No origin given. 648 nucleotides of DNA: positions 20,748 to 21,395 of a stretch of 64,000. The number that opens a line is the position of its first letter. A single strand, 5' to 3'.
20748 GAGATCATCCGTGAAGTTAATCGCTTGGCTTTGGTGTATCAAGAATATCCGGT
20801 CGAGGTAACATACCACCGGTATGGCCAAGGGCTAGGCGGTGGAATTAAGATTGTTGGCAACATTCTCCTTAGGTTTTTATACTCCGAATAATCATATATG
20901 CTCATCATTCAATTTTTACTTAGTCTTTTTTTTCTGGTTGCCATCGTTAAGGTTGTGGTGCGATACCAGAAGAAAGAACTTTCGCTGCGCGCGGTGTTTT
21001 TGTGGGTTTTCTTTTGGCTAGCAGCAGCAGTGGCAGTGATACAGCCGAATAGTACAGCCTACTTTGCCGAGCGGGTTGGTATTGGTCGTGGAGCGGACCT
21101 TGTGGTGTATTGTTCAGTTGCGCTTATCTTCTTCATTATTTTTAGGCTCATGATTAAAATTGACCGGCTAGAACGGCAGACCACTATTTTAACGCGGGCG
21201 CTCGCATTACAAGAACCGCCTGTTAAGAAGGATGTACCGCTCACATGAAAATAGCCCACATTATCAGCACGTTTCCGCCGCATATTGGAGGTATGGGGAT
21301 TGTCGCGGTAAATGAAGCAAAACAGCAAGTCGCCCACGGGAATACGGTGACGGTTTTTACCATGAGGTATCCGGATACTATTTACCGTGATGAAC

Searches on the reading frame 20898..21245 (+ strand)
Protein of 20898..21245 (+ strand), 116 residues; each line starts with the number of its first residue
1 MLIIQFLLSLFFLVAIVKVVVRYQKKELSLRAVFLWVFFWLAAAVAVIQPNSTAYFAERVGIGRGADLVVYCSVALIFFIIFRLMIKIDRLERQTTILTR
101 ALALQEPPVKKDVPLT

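Call 86: search_protein_families(library=pfam, proteins=[window:20898-21245:+], max_evalue=0.0001)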
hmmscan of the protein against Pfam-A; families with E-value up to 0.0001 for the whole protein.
window:20898-21245:+ (116 aa): 1 family
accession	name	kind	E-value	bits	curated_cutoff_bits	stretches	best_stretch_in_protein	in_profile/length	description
PF10066.14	DUF2304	-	9.4e-24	84.2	25.5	1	3-106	1-104/106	Uncharacterized conserved protein (DUF2304)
